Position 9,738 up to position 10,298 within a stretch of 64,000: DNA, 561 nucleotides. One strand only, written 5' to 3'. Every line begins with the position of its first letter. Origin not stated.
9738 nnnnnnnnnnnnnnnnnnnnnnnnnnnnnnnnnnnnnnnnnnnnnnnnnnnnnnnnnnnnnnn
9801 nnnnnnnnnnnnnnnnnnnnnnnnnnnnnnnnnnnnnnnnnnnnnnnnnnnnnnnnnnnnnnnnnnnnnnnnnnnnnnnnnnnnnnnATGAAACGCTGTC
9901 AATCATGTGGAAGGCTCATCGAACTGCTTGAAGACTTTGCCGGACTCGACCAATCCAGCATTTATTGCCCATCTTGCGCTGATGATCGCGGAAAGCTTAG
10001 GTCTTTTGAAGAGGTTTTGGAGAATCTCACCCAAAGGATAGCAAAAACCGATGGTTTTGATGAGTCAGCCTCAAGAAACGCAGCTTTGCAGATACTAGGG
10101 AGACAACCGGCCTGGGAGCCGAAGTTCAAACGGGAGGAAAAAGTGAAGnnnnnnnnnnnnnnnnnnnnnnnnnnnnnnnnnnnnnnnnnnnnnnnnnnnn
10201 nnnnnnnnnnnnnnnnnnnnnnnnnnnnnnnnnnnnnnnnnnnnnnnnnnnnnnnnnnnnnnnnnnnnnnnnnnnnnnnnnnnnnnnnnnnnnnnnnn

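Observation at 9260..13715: Tandem paralogous membrane proteins sharing a 260-bp perfectly identical 5' cassette (identical 87-aa zinc-ribbon domain) fused to divergent ectodomains, behind a TetR regulator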

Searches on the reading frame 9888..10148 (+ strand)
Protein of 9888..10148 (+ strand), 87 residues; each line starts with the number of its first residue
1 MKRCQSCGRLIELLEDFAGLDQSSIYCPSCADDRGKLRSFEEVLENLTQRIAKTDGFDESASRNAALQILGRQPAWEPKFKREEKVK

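Call 8: search_protein_families(library=ncbifam, proteins=[window:9888-10148:+], max_evalue=1)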
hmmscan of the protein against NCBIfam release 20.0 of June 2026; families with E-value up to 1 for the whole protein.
window:9888-10148:+ (87 aa): 3 families
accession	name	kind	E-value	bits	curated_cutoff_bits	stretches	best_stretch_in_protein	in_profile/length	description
TIGR02605.1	CxxC_CxxC_SSSS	subfamily_domain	0.0028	17.7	31.3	1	3-32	7-34/52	FmdB family zinc ribbon protein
NF011481.0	PRK14890.1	equivalog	0.058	13.4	61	1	2-32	10-35/61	putative Zn-ribbon RNA-binding protein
NF001646.0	PRK00420.1-3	equivalog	0.082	13.2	117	1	2-41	21-53/117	hypothetical protein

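Call 30: search_protein_representatives(protein=window:9888-10148:+)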
Query: 87 residues. Proteins with E-value up to 0.001 (for the whole library): 164; up to 1e-10: 24; up to 1e-30: 6. The best 150 are listed.
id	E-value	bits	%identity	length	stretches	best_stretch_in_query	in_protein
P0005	1.1e-45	169.4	94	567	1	1-87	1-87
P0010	1.8e-43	162.3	92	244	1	1-87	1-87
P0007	1.8e-43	162.3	89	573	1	1-87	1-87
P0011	3.6e-43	161.4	88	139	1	1-86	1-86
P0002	6.9e-42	157.3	85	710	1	1-87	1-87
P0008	7.0e-40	150.9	83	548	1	1-87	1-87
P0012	6.2e-24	100.1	53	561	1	1-86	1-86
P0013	2.1e-15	72.8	49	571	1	1-86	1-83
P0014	1.0e-14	70.7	48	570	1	1-86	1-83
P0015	3.9e-13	65.6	44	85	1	1-81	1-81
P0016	1.9e-12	63.4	45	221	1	4-86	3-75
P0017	2.7e-12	62.9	50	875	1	4-86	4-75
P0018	6.4e-12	61.7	39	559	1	3-85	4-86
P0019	1.1e-11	60.9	40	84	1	1-83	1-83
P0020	1.3e-11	60.7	46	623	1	1-79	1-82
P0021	2.2e-11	60.0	43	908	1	19-86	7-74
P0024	3.7e-11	59.3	40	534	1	19-85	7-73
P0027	8.7e-11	58.1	45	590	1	1-79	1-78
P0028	9.8e-11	58.0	44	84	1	3-77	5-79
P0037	9.3e-10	54.8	40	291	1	2-81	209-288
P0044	8.3e-09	51.8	42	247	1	2-77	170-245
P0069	2.8e-07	46.9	31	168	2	2-77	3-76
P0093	4.9e-06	43.0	31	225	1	2-82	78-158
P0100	1.6e-05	41.3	34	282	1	2-77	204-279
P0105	2.4e-05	40.8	41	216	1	3-77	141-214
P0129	1.0e-04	38.8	33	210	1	2-80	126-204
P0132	1.4e-04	38.4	29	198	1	3-84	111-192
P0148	3.3e-04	37.1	36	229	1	3-77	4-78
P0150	3.8e-04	37.0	32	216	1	3-77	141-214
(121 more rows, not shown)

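Call 31: search_protein_families(library=pfam, proteins=[P0012, P0013, P0017, P0018, P0020, P0021, P0024, P0027, P0015, P0019], max_evalue=0.01)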
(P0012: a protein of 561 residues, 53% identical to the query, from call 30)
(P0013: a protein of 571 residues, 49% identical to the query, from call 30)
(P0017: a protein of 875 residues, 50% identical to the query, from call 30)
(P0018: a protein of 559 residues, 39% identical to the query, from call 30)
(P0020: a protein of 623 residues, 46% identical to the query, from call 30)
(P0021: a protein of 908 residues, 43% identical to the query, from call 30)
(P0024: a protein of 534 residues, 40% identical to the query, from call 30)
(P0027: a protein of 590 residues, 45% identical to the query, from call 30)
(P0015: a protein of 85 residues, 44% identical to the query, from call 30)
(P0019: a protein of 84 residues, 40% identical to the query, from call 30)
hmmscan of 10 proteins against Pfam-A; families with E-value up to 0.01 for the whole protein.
P0012 (561 aa): 2 families
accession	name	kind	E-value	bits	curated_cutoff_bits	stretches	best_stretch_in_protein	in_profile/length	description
PF12674.12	Zn_ribbon_2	-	2.1e-05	25.6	22.5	1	4-76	2-80/81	Putative zinc ribbon domain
PF09716.15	ETRAMP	-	0.0043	17.4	29.1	0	83-114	43-74/81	Malarial early transcribed membrane protein (ETRAMP)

P0013 (571 aa): 0 families

P0017 (875 aa): 0 families

P0018 (559 aa): 1 family
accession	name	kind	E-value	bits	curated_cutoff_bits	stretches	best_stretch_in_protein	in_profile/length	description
PF12674.12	Zn_ribbon_2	-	2.9e-06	28.3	22.5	1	5-77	2-80/81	Putative zinc ribbon domain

P0020 (623 aa): 1 family
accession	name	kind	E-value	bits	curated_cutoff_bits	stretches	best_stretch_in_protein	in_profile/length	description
PF12674.12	Zn_ribbon_2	-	0.00058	20.9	22.5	1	4-72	2-73/81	Putative zinc ribbon domain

P0021 (908 aa): 0 families

P0024 (534 aa): 0 families

P0027 (590 aa): 2 families
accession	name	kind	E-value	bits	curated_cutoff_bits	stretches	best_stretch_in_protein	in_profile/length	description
PF12674.12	Zn_ribbon_2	-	0.00013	23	22.5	1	4-64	2-69/81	Putative zinc ribbon domain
PF09466.15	Yqai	-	0.0054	17.5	20.2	0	173-206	11-45/66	Hypothetical protein Yqai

P0015 (85 aa): 1 family
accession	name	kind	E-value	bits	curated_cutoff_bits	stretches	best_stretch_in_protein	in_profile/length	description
PF12674.12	Zn_ribbon_2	-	3.9e-11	43.9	22.5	1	3-72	1-72/81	Putative zinc ribbon domain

P0019 (84 aa): 1 family
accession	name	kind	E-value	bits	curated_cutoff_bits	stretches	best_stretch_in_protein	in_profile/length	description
PF12674.12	Zn_ribbon_2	-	3.6e-14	53.7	22.5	1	3-77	1-81/81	Putative zinc ribbon domain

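Call 33: search_protein_families(library=pfam, proteins=[P0037, P0044, P0100, P0105, P0150, P0129, P0132, P0093, P0069, P0148], max_evalue=0.01)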
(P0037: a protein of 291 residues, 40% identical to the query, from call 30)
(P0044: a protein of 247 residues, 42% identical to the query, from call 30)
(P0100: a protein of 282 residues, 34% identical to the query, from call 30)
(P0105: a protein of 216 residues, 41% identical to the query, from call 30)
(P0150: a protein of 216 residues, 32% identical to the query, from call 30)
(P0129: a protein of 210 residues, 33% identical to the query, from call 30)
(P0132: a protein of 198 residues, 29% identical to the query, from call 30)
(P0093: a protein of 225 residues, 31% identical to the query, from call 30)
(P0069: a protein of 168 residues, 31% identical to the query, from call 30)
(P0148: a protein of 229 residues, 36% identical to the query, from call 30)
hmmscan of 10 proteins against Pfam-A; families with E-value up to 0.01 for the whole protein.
P0037 (291 aa): 2 families
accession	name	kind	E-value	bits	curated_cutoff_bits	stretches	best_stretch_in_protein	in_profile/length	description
PF00440.29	TetR_N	-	9e-10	38.6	24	1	24-68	1-46/47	Bacterial regulatory proteins, tetR family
PF12674.12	Zn_ribbon_2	-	3.4e-08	34.5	22.5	1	211-284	2-81/81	Putative zinc ribbon domain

P0044 (247 aa): 2 families
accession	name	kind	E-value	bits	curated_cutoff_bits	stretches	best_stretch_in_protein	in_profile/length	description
PF12674.12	Zn_ribbon_2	-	2.3e-10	41.5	22.5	1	171-244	1-80/81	Putative zinc ribbon domain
PF00440.29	TetR_N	-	1.5e-08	34.7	24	1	3-34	16-47/47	Bacterial regulatory proteins, tetR family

P0100 (282 aa): 2 families
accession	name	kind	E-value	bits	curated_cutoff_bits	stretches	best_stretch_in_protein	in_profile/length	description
PF12674.12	Zn_ribbon_2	-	6.2e-08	33.7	22.5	1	205-278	1-80/81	Putative zinc ribbon domain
PF00440.29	TetR_N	-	1.9e-06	28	24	1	15-60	1-46/47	Bacterial regulatory proteins, tetR family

P0105 (216 aa): 3 families
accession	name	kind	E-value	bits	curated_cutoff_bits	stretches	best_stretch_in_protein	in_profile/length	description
PF00903.31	Glyoxalase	-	1.4e-17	64.6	20.6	1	7-132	6-121/121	Glyoxalase/Bleomycin resistance protein/Dioxygenase superfamily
PF12674.12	Zn_ribbon_2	-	3.9e-08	34.3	22.5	1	142-214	2-81/81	Putative zinc ribbon domain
PF12681.13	Glyoxalase_2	-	1.4e-07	31.9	30.1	1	7-133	5-114/118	Glyoxalase-like domain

P0150 (216 aa): 4 families
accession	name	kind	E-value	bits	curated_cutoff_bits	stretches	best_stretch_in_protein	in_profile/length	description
PF00903.31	Glyoxalase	-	2.7e-13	50.8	20.6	1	3-132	2-120/121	Glyoxalase/Bleomycin resistance protein/Dioxygenase superfamily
PF12681.13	Glyoxalase_2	-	2.5e-07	31.1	30.1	1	73-134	53-114/118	Glyoxalase-like domain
PF12674.12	Zn_ribbon_2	-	5e-07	30.8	22.5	1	142-213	2-80/81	Putative zinc ribbon domain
PF19581.5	Glyoxalase_7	-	0.00021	21.7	23.6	1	82-137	75-130/133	Glyoxalase superfamily protein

P0129 (210 aa): 5 families
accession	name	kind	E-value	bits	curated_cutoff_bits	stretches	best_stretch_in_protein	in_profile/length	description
PF00903.31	Glyoxalase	-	4.8e-17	62.9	20.6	1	8-120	7-121/121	Glyoxalase/Bleomycin resistance protein/Dioxygenase superfamily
PF12674.12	Zn_ribbon_2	-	3.1e-09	37.8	22.5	1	128-200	2-80/81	Putative zinc ribbon domain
PF19581.5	Glyoxalase_7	-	2e-06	28.2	23.6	1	6-122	18-128/133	Glyoxalase superfamily protein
PF12681.13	Glyoxalase_2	-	0.00095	19.5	30.1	1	6-116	4-109/118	Glyoxalase-like domain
PF22659.2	YycE-like_C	-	0.0019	18.6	27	0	72-120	6-53/55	YycE-like C-terminal domain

P0132 (198 aa): 1 family
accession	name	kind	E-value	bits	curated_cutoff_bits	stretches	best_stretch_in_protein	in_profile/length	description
PF12674.12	Zn_ribbon_2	-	1.1e-10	42.4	22.5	1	112-185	2-81/81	Putative zinc ribbon domain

P0093 (225 aa): 1 family
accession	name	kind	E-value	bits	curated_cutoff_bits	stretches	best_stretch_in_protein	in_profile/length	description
PF12674.12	Zn_ribbon_2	-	0.0017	19.4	22.5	1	79-129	1-52/81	Putative zinc ribbon domain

P0069 (168 aa): 1 family
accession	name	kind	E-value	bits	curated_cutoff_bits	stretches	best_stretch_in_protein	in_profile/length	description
PF12674.12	Zn_ribbon_2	-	3.5e-11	44.1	22.5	2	5-75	2-80/81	Putative zinc ribbon domain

P0148 (229 aa): 1 family
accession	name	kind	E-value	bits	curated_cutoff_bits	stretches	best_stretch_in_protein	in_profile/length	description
PF12674.12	Zn_ribbon_2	-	4.4e-10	40.6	22.5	1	5-77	2-80/81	Putative zinc ribbon domain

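Call 38: find_encoding_contigs(protein=P0012, flank=6000, max_places=3)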
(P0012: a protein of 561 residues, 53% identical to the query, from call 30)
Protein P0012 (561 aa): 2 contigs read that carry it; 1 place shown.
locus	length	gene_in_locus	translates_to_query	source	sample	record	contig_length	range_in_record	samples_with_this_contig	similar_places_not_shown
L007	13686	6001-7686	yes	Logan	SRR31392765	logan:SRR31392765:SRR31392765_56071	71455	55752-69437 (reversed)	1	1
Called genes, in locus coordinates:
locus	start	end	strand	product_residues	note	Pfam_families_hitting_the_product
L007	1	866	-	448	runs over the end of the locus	PF03193:RsgA_GTPase (faint), PF01926:MMR_HSR1, PF02421:FeoB_N, PF04548:AIG1 (weak), PF00009:GTP_EFTU, PF01926:MMR_HSR1, PF02421:FeoB_N, PF14714:KH_dom-like, +5 more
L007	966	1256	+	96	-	PF02686:GatC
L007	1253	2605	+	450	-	PF01425:Amidase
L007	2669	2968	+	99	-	-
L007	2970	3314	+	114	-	-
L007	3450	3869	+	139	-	-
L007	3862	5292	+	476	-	PF02934:GatB_N, PF02637:GatB_Yqey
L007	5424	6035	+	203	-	PF00440:TetR_N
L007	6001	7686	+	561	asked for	PF12674:Zn_ribbon_2 (weak)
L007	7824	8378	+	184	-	PF04542:Sigma70_r2, PF07638:Sigma70_ECF (weak), PF08281:Sigma70_r4_2, PF04545:Sigma70_r4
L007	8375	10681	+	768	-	PF13490:zf-HC2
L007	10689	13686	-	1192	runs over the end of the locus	PF07833:Cu_amine_oxidN1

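Call 39: find_encoding_contigs(protein=P0017, flank=6000, max_places=3)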
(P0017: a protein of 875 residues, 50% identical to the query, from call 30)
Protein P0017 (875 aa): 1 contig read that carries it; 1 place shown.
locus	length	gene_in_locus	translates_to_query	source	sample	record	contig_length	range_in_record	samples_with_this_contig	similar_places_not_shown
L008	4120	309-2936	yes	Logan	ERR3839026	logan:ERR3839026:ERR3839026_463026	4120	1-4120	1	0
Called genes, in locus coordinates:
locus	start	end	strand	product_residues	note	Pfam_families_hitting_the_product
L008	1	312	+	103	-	?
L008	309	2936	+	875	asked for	-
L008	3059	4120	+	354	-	?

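Call 42: find_encoding_contigs(protein=P0018, flank=6000, max_places=3)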
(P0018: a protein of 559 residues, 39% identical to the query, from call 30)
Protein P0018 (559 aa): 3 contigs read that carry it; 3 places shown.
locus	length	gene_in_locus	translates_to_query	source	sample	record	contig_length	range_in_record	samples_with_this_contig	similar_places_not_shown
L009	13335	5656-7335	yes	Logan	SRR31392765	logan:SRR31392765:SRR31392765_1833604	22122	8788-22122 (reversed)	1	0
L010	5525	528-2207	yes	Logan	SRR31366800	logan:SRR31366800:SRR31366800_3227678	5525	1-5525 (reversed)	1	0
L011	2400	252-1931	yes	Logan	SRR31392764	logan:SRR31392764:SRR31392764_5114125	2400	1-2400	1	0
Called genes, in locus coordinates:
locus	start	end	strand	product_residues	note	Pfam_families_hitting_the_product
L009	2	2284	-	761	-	?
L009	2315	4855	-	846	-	-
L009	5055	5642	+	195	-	PF00440:TetR_N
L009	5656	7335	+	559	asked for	PF12674:Zn_ribbon_2 (weak)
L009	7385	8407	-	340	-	-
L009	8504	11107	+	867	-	PF07833:Cu_amine_oxidN1, PF00801:PKD (faint), PF18911:PKD_4 (faint)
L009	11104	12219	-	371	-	PF01011:PQQ (faint), PF13570:Beta-prop_ACSF4 (weak), PF13360:PQQ_2, PF13570:Beta-prop_ACSF4, PF13360:PQQ_2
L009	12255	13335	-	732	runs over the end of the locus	PF00989:PAS, PF13426:PAS_9, PF08447:PAS_3, PF00989:PAS, PF08448:PAS_4, PF13426:PAS_9 (weak), PF00512:HisKA, PF02518:HATPase_c, +1 more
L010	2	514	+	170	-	?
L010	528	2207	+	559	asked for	PF12674:Zn_ribbon_2 (weak)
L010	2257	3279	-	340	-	-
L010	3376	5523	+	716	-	?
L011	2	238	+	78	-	?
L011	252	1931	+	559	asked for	PF12674:Zn_ribbon_2 (weak)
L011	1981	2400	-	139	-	?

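Call 43: find_encoding_contigs(protein=P0020, flank=6000, max_places=3)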
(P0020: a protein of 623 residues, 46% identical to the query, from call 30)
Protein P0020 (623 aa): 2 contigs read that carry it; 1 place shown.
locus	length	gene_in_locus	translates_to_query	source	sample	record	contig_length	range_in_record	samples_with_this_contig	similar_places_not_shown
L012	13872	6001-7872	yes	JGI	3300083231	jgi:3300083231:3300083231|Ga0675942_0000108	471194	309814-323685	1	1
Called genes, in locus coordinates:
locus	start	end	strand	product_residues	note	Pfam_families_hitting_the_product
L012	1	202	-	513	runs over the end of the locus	PF02689:Herpes_Helicase (faint), PF05970:PIF1, PF13245:AAA_19, PF13401:AAA_22 (weak), PF13604:AAA_30, PF01443:Viral_helicase1 (faint), PF13479:AAA_24 (weak), PF13280:WYL (weak)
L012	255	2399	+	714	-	-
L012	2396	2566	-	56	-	PF13191:AAA_16 (weak)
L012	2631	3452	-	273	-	PF04909:Amidohydro_2, PF01026:TatD_DNase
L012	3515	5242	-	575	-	PF04851:ResIII, PF00270:DEAD, PF00271:Helicase_C, PF03880:DbpA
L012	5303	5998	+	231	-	PF00440:TetR_N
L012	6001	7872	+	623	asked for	-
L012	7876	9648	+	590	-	PF12674:Zn_ribbon_2 (faint)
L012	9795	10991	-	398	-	PF13360:PQQ_2, PF25293:Beta-prop_EMC1_N (faint), PF13360:PQQ_2 (weak), PF13570:Beta-prop_ACSF4 (weak), PF13360:PQQ_2 (weak)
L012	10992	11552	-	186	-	PF01209:Ubie_methyltran, PF01135:PCMT (weak), PF13489:Methyltransf_23, PF01728:FtsJ (weak), PF13847:Methyltransf_31, PF08241:Methyltransf_11, PF08242:Methyltransf_12, PF13649:Methyltransf_25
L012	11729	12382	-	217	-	-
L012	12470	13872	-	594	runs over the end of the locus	PF07833:Cu_amine_oxidN1, PF13091:PLDc_2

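Call 49: search_solved_structures(query=A3, max_evalue=1, show_alignments=2)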
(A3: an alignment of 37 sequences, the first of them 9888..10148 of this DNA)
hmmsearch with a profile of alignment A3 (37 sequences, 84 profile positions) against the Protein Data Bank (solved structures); distinct sequences matched with E-value up to 1: 14.
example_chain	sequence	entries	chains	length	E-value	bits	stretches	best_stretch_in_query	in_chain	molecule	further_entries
3g13_A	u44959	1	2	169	0.18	15.4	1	26-58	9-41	Putative conjugative transposon recombinase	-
1x6a_A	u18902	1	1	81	0.23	15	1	3-35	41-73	LIM domain kinase 2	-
5ndg_O7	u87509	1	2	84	0.48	14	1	2-27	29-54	60S ribosomal protein L37-A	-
4u3m_O7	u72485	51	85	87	0.49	13.9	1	2-27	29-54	60S ribosomal protein L37-A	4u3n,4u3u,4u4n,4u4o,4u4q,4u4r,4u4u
6t4q_Lj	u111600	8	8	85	0.5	13.9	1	2-27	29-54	60S ribosomal protein L37-A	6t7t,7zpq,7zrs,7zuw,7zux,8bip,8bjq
3j6x_77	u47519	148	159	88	0.51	13.9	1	2-27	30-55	60S ribosomal protein L37 | 60S ribosomal protein L37-A | 60S ribosomal protein rpL37 (L37e)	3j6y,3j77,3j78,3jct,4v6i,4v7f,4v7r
6tb3_AF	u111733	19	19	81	0.53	13.8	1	2-27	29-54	60S ribosomal protein L37-A | Large ribosomal subunit protein eL37A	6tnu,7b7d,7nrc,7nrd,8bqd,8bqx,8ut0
6woo_j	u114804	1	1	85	0.54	13.8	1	2-27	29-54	eL37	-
8bn3_O7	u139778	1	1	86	0.55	13.8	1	2-27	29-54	Large ribosomal subunit protein eL37A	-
7uqz_j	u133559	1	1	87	0.55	13.8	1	2-27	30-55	60S ribosomal protein L37-A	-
6i7o_AF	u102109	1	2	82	0.55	13.8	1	2-27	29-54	60S ribosomal protein L37-A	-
9eho_j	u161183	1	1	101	0.68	13.5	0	3-25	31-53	Ribosomal protein L37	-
6qa0_A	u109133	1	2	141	0.73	13.4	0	4-31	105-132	Methionine-R-sulfoxide reductase B3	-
4v7h_BY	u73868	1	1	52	0.81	13.2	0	2-20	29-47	60S ribosomal protein L37(A)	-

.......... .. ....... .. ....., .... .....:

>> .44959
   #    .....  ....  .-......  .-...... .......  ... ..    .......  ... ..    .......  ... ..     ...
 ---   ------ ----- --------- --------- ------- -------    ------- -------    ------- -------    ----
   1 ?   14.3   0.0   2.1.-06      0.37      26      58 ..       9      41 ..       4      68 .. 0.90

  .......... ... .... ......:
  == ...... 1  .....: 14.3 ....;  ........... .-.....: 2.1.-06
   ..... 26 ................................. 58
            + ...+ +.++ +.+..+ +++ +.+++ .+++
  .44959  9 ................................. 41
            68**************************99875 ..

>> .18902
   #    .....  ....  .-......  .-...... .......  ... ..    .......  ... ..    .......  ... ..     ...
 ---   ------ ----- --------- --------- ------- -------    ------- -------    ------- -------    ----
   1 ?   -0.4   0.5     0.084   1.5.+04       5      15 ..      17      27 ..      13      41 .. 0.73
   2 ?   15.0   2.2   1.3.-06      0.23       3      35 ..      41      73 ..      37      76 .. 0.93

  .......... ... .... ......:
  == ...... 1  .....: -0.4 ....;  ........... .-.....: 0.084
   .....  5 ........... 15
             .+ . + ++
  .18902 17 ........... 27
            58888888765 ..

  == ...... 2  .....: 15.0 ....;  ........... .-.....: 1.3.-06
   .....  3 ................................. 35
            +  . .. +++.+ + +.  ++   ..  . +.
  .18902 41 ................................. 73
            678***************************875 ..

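Call 57: predict_structure(alignment_id=A3)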
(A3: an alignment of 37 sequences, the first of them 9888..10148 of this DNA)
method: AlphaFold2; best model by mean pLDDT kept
length: 87 residues; sequences in the alignment: 37
mean_pLDDT: 94.4   pTM: 0.82
mean pLDDT of the five models: 94.4, 94.2, 94.2, 93.2, 92.9
residues with pLDDT >= 90: 77; 70-90: 7; 50-70: 3; < 50: 0
segments of 3 or more residues with pLDDT < 50: none
pLDDT, mean of each block of 10 residues (from residue 1): 96 97 97 97 98 96 97 94 70
secondary structure, 60 per line:
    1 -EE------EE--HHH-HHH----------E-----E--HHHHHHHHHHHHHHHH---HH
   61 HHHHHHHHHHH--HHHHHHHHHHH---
elements in order: H40-55 H59-71 H74-84

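Call 72: find_related_loci(query=A5, collection=genome_contigs, flank=8000)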
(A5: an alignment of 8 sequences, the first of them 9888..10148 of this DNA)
Query A5 (87 aa) in genome_contigs; peptide patterns used: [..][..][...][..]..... (x = any residue, [..] = any of these).
26 stretches matched a pattern; 6 encode a relative of the query (tblastn E <= 1e-3); 5 distinct loci.
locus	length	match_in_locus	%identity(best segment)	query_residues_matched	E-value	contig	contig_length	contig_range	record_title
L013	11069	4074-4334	89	1-87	1e-51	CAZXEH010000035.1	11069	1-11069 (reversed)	MAG TPA_asm: uncultured Caldisericales bacterium isolate binchicken_co20_338 genome assembly, contig: NODE_10827_length_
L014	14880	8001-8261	87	1-87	5e-51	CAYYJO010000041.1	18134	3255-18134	MAG TPA_asm: uncultured Caldisericales bacterium isolate binchicken_co269_144 genome assembly, contig: NODE_2804_length_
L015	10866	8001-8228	45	1-87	7e-23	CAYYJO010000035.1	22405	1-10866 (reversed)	MAG TPA_asm: uncultured Caldisericales bacterium isolate binchicken_co269_144 genome assembly, contig: NODE_2053_length_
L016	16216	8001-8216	46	3-85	2e-22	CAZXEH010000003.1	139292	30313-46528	MAG TPA_asm: uncultured Caldisericales bacterium isolate binchicken_co20_338 genome assembly, contig: NODE_313_length_13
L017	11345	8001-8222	46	3-87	3e-22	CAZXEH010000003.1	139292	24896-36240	MAG TPA_asm: uncultured Caldisericales bacterium isolate binchicken_co20_338 genome assembly, contig: NODE_313_length_13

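Call 82: find_encoding_contigs(protein=P0015, flank=3000, max_places=6)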
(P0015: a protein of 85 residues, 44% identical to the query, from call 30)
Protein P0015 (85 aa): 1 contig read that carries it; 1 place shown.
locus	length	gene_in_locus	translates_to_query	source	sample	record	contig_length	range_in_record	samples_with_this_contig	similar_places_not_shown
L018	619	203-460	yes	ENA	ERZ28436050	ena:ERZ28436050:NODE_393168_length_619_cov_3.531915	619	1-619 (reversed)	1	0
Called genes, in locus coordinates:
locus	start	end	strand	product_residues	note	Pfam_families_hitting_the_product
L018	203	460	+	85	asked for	PF12674:Zn_ribbon_2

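Call 83: find_encoding_contigs(protein=P0028, flank=3000, max_places=6)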
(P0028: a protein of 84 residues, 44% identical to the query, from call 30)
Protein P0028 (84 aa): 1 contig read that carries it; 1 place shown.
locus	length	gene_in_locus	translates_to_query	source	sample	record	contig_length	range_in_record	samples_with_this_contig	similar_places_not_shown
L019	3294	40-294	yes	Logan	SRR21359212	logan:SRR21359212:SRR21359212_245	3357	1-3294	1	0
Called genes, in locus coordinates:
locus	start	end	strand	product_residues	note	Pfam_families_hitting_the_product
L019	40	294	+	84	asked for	PF12674:Zn_ribbon_2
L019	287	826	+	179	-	PF01814:Hemerythrin (weak)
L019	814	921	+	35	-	-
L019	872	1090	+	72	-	PF08713:DNA_alkylation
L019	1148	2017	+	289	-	-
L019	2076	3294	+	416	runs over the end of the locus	PF00083:Sugar_tr, PF07690:MFS_1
